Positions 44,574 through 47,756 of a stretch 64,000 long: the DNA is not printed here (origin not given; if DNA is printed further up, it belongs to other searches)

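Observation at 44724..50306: PKS module with KR preceding a DH-like domain and a PCP-like carrier motif; malonyl-specific AT; ER supplied in trans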

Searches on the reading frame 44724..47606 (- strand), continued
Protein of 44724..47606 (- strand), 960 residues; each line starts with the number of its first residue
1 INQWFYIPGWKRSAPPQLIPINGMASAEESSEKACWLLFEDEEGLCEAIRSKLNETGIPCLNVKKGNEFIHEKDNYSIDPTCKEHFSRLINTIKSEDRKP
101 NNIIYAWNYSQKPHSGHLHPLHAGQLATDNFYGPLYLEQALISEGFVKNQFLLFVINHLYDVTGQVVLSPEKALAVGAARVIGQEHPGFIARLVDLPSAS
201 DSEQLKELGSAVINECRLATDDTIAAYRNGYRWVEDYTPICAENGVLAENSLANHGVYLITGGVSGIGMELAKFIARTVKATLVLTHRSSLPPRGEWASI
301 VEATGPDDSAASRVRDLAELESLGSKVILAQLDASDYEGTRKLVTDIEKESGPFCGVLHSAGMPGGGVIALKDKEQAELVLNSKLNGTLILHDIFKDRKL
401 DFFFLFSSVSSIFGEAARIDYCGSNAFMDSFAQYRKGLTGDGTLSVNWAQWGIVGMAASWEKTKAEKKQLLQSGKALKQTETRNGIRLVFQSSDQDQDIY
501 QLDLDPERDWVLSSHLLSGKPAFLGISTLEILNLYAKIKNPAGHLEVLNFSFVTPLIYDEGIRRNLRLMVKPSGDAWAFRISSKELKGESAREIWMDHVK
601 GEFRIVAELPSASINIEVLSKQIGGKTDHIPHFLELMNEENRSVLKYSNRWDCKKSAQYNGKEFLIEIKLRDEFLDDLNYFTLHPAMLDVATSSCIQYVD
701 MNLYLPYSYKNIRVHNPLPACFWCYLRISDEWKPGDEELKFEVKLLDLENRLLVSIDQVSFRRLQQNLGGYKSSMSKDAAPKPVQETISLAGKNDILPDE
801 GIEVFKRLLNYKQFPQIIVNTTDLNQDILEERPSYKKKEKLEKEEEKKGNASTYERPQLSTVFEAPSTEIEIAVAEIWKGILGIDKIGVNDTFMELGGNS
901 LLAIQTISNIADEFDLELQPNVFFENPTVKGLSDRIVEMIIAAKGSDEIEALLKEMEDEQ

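Call 50: predict_structure(alignment_id=A1)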
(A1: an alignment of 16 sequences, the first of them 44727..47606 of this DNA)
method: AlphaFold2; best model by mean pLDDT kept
length: 960 residues; sequences in the alignment: 16
mean_pLDDT: 76.3   pTM: 0.53
mean pLDDT of the five models: 76.3, 75.5, 74.7, 71.2, 64.2
residues with pLDDT >= 90: 222; 70-90: 483; 50-70: 122; < 50: 133
segments of 3 or more residues with pLDDT < 50: 244-249, 363-371, 409-417, 452-481, 589-591, 767-794, 820-855, 946-950, 955-960
pLDDT, mean of each block of 10 residues (from residue 1): 66 73 56 87 91 88 94 92 93 92 89 79 85 89 86 90 80 86 78 89 89 83 84 76 51 79 76 81 84 81 63 82 86 86 92 85 44 68 83 84 63 49 78 78 62 47 40 35 74 83 83 84 88 92 92 84 85 92 72 77 89 86 86 81 83 93 94 89 93 88 85 93 95 86 94 94 64 34 30 50 67 59 38 35 36 49 77 84 79 79 79 78 82 84 56 47
secondary structure, 60 per line:
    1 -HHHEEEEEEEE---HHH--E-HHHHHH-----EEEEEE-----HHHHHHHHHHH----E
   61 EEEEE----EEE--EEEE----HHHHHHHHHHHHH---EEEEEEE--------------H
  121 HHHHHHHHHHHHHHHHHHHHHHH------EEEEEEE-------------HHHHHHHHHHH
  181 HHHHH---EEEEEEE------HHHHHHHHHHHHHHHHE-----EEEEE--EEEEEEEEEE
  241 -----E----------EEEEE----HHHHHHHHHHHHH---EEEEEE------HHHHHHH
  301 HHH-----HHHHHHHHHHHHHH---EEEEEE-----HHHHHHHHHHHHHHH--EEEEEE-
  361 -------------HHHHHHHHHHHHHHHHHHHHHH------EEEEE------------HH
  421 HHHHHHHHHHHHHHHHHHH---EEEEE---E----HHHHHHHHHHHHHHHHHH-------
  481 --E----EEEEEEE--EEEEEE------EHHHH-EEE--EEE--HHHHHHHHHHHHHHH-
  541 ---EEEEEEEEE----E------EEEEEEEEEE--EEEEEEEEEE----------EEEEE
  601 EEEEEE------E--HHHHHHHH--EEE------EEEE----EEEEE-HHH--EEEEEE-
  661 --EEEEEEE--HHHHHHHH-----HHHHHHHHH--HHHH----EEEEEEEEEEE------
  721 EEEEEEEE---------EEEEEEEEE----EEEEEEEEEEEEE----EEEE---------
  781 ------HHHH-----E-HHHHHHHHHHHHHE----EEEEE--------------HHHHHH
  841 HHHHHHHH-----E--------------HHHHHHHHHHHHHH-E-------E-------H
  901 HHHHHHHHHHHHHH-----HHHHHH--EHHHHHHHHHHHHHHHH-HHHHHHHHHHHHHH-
elements in order (helices of 4 or more, strands of 3 or more residues): E5-12 H23-28 E34-39 H45-55 E60-65 E70-72 E75-78 H83-95 E99-105 H120-143 E150-156 H170-185 E189-195 H202-217 E224-228 E231-240 E257-261 H266-278 E282-287 H294-303 H309-322 E326-331 H337-351 E354-359 H374-395 E402-406 H419-439 E443-447 H456-473 E488-494 E497-502 H510-513 E515-517 E520-522 H525-539 E544-552 E564-573 E576-585 E596-606 H616-623 E626-628 E635-638 E643-647 E654-659 E663-669 H672-679 H685-693 H696-699 E704-714 E721-728 E738-746 E751-763 E768-771 H787-790 H798-810 E816-820 H835-848 H869-882 H900-914 H920-925 H929-944 H946-959

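Call 52: fold_search(model_id=the predicted structure, library=pdb)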
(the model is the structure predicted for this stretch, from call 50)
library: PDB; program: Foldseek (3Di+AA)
matches with E <= 10: 1961; with E <= 0.001: 1253
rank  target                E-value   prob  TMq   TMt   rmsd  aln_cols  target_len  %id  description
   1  6ulw_C                4.8e-29  1.00  0.40  0.32   4.9       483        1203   22  Adenylation, ketoreductase, and pseudo Asub multidomain structure of a keto acid-selecting NRPS module (released 2020-02-19)
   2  6ulw_D                2.3e-28  1.00  0.40  0.33   4.8       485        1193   21  Adenylation, ketoreductase, and pseudo Asub multidomain structure of a keto acid-selecting NRPS module (released 2020-02-19)
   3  6ulw_B                4.8e-28  1.00  0.40  0.32   4.6       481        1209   22  Adenylation, ketoreductase, and pseudo Asub multidomain structure of a keto acid-selecting NRPS module (released 2020-02-19)
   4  6ulw_A                1.3e-27  1.00  0.40  0.32   4.8       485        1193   20  Adenylation, ketoreductase, and pseudo Asub multidomain structure of a keto acid-selecting NRPS module (released 2020-02-19)
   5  5d2e                  1.2e-25  1.00  0.38  0.72   4.1       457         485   22  crystal structure of an N-terminal ketoreductase from macrolactin assembly line (released 2015-08-26)
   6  5xwv_A                7.4e-23  1.00  0.35  0.65   6.2       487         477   24  Substrate-bound Structure of a Ketoreductase from the Second Module of the amphotericin Polyketide Synthases (released 2018-06-06)
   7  3mjs_B                3.0e-22  1.00  0.35  0.66   6.7       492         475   23  Structure of A-type Ketoreductases from Modular Polyketide Synthase (released 2010-08-18)
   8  2fr0                  3.9e-22  1.00  0.35  0.68   5.0       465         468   22  The first ketoreductase of the erythromycin synthase (crystal form 1) (released 2006-04-04)
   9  3mjs_A                3.9e-22  1.00  0.34  0.65   6.4       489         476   24  Structure of A-type Ketoreductases from Modular Polyketide Synthase (released 2010-08-18)
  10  3mjv_B                4.3e-22  1.00  0.35  0.66   6.3       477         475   24  Structure of A-type Ketoreductases from Modular Polyketide Synthase (released 2010-08-18)
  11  5ktk                  7.4e-22  1.00  0.34  0.68   5.9       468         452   22  Ketoreductase from module 3 of the bacillaene synthase from Bacillus subtilis 168 (released 2016-09-07)
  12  4dif_A                1.2e-21  1.00  0.34  0.65   7.0       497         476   24  Structure of A1-type ketoreductase (released 2013-02-13)
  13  6w7s_A                1.5e-21  1.00  0.36  0.71   5.0       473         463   23  Ketoreductase from module 1 of the 6-deoxyerythronolide B synthase (KR1) in complex with antibody fragment (Fab) 2G10 (released 2020-09-09)
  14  3mje_A                2.2e-21  1.00  0.33  0.64   6.3       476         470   24  Structure of A-type Ketoreductases from Modular Polyketide Synthase (released 2010-08-18)
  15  5xww_A                2.4e-21  1.00  0.34  0.65   6.4       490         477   24  Substrate-bound Structure of G355T/Q364H mutant of a Ketoreductase from amphotericin Polyketide Synthases (released 2018-06-06)
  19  4j1q                  6.1e-21  1.00  0.31  0.67   7.3       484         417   22  Crystal structure of a ketoreductase domain from the bacillaene assembly line (released 2014-03-19)
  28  7zmf_B                1.2e-19  1.00  0.25  0.81   3.8       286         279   17  Dehydratase domain of module 3 from Brevibacillus Brevis orphan BGC11 (released 2022-09-21)
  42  5tz6_A                5.0e-18  1.00  0.26  0.81   3.3       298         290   17  Crystal Structure of CurJ Dehydratase H978F Inactive Mutant In Complex with Compound 21 (released 2017-01-11)
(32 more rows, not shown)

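Call 79: search_protein_families(library=ncbifam, proteins=[window:44727-47606:-], max_evalue=0.01)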
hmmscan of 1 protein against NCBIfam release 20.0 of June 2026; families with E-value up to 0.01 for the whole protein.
window:44727-47606:- (960 aa): 30 families (the best 25 are shown)
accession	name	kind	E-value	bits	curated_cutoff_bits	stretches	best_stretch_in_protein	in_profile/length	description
NF045894.1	PKS_plus_SDR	equivalog_domain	4.5e-49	167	1740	1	32-482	958-1361/1515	type I polyketide synthase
NF041183.1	Pks2_ls1_myc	equivalog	2.5e-21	74.4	2400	1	253-463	1748-1940/2086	sulfolipid-1 biosynthesis phthioceranic/hydroxyphthioceranic acid synthase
NF047870.1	PKS_KR_start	domain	8.5e-21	74.2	35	1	3-92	2-77/78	KR prefix domain-containing protein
NF041803.1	NRPS_SolG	exception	1.8e-16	58.9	2200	1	861-939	1081-1158/1163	solanimycin non-ribosomal peptide synthetase SolG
NF004282.0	PRK05691.1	subfamily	1.6e-12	44.3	4090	1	863-937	4235-4309/4334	non-ribosomal peptide synthase/polyketide synthase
NF047350.1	aureusi_NRPS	equivalog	3.9e-11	40.6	2500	1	862-939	901-978/2373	aureusimine non-ribosomal peptide synthetase AusA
TIGR02813.1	omega_3_PfaA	subfamily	5.2e-11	40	1010.1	1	314-452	2083-2221/2582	polyketide-type polyunsaturated fatty acid synthase PfaA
NF037941.1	PKS_NbtC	equivalog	2.2e-10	39.2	1150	1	178-457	609-861/1027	nocobactin polyketide synthase NbtC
NF038078.1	NRPS_MxcG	equivalog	4.9e-09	34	2300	1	859-946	964-1051/1442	myxochelin non-ribosomal peptide synthetase MxcG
TIGR03443.1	alpha_am_amid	equivalog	2.9e-08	31.6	1030.1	1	864-943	843-924/1390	L-aminoadipate-semialdehyde dehydrogenase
NF037940.1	PKS_MbtD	equivalog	1.1e-07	30.3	1150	1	168-472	567-846/978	mycobactin polyketide synthase MbtD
NF009466.0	PRK12826.1-2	subfamily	1.9e-07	30.8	222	1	258-473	6-206/248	3-oxoacyl-ACP reductase FabG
NF040605.2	mycolic_FabG1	exception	1.7e-06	28.1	420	0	331-429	45-147/233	3-oxoacyl-ACP reductase FabG1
TIGR01830.1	3oxo_ACP_reduc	equivalog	6.2e-06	26.1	297.75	1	308-434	33-161/239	3-oxoacyl-[acyl-carrier-protein] reductase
NF004200.0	PRK05653.1-5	equivalog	1.8e-05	24.4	273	1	316-428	43-160/242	3-oxoacyl-ACP reductase FabG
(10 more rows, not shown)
